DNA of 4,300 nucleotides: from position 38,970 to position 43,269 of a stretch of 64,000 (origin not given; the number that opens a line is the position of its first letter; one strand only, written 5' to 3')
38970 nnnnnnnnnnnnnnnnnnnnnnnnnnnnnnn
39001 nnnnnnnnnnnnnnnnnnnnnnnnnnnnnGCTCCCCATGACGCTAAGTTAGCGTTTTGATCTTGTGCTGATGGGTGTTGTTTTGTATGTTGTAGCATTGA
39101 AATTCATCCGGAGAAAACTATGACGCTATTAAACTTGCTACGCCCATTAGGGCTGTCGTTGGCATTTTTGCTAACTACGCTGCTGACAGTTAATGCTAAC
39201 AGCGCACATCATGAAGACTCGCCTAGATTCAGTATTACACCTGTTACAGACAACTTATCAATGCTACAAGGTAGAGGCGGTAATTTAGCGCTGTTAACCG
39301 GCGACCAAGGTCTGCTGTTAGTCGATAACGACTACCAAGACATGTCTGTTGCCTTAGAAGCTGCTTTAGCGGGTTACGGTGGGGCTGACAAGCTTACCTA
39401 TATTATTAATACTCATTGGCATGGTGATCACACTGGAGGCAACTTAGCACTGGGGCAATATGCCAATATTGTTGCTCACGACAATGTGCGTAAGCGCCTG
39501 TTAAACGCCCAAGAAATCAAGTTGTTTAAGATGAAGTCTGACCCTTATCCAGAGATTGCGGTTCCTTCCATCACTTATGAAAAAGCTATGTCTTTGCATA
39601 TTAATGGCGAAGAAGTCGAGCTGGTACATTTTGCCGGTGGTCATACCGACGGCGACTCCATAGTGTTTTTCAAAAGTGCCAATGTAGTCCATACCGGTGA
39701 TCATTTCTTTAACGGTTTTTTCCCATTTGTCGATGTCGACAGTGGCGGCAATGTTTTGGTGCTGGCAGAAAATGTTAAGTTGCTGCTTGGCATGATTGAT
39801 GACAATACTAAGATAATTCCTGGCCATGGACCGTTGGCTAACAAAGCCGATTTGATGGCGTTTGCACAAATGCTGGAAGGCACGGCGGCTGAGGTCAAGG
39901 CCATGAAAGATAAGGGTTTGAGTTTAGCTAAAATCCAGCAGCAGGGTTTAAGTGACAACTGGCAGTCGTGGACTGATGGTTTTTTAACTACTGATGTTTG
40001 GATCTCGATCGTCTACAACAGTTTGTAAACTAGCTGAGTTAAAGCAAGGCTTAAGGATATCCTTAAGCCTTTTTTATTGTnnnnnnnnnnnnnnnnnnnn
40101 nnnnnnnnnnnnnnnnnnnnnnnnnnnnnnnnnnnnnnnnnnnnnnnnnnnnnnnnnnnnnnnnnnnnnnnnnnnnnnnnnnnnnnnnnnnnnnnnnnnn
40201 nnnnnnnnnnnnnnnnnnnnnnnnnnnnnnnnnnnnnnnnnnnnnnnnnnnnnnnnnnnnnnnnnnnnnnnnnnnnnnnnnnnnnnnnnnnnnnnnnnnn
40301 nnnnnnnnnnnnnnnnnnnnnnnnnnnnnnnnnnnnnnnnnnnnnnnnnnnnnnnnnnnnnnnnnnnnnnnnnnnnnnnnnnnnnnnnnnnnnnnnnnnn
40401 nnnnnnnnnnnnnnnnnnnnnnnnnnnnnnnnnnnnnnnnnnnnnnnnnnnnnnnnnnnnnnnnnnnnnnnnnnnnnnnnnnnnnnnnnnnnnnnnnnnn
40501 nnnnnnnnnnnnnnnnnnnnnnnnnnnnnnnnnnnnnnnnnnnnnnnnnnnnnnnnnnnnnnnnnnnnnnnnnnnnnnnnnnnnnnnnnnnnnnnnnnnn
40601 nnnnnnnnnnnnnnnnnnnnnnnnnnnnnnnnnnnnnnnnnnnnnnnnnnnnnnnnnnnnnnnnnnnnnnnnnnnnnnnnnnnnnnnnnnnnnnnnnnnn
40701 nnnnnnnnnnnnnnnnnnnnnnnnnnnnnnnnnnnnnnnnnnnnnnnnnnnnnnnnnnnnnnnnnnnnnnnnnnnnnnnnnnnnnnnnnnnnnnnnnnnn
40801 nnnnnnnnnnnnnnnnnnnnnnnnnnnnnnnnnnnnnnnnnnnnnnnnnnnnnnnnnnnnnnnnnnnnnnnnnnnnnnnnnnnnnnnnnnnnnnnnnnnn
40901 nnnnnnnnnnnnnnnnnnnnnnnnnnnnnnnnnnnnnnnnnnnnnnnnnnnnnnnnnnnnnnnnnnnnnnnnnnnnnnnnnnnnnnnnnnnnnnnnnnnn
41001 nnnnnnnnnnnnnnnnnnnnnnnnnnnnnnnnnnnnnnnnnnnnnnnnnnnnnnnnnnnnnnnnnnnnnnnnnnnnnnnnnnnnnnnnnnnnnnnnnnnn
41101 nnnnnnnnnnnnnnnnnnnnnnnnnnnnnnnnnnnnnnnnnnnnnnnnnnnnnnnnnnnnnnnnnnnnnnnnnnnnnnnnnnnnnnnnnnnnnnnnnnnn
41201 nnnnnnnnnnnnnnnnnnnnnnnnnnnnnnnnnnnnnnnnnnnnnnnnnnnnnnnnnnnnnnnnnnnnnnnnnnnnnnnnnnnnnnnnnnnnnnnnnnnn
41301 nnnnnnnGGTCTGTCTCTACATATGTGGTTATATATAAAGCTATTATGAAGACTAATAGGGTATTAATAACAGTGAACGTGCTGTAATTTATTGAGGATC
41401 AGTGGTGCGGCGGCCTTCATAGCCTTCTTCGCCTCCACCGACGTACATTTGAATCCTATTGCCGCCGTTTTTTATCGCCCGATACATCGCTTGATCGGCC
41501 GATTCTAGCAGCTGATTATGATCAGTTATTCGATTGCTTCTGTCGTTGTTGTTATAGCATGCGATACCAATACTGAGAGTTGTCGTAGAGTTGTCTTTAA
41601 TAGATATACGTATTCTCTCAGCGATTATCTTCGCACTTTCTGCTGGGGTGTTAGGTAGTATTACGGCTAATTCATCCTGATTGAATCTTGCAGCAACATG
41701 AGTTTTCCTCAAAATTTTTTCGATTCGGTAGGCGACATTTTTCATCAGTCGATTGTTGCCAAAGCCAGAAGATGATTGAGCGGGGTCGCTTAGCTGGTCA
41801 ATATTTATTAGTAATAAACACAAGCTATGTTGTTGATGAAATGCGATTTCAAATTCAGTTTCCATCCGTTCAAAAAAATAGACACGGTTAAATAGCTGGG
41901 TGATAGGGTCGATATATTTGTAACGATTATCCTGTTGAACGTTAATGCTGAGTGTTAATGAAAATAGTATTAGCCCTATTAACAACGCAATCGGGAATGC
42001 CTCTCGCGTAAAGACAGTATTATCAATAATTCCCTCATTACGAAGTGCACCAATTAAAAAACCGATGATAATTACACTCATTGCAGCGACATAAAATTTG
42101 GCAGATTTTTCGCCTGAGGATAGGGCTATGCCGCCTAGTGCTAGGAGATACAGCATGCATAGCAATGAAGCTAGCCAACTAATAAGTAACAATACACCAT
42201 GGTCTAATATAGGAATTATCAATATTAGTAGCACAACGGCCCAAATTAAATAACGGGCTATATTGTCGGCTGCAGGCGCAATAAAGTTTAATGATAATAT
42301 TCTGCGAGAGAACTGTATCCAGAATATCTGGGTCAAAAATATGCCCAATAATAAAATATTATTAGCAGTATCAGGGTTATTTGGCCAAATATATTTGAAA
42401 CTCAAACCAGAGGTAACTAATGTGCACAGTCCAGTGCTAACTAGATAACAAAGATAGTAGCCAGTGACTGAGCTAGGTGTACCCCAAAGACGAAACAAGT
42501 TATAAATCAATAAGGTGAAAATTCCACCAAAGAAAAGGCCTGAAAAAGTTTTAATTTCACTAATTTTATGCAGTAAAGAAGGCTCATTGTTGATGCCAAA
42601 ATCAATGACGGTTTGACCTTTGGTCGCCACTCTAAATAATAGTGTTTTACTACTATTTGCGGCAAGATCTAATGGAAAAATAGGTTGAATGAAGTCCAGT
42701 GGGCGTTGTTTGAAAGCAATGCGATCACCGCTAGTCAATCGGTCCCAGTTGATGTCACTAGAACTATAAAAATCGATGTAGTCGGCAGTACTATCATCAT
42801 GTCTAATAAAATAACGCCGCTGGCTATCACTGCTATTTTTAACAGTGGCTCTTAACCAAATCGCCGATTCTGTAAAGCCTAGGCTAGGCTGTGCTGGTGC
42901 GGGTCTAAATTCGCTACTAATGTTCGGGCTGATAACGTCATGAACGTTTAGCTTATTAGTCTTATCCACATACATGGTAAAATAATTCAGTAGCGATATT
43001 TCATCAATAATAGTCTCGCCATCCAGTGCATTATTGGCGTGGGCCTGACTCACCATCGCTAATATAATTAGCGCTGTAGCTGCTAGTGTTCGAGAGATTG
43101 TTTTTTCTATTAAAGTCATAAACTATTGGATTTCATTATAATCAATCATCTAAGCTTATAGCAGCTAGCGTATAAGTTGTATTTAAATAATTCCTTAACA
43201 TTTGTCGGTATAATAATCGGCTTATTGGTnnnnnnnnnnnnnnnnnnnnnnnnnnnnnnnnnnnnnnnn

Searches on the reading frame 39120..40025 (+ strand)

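Call 46: search_protein_families(library=pfam, proteins=[window:39120-40025:+], max_evalue=0.001)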
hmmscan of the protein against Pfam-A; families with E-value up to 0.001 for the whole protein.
window:39120-40025:+ (302 aa): 1 family
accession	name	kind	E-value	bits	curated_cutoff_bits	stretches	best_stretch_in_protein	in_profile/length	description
PF00753.33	Lactamase_B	-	8.3e-14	52.4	22.7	1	82-209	34-164/196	Metallo-beta-lactamase superfamily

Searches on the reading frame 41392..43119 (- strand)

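Call 46: search_protein_families(library=pfam, proteins=[window:41392-43119:-], max_evalue=0.001)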
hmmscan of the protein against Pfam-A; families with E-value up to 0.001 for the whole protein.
window:41392-43119:- (576 aa): 3 families
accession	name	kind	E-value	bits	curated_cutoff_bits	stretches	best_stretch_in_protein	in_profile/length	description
PF07695.17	7TMR-DISM_7TM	-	2.6e-34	119.4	29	1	191-391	3-203/205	7TM diverse intracellular signalling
PF07696.17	7TMR-DISMED2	-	6.4e-28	97.8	22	1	45-173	2-131/136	7TMR-DISM extracellular 2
PF00990.26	GGDEF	-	3.4e-27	95.6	23.8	1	402-555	2-161/161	Diguanylate cyclase, GGDEF domain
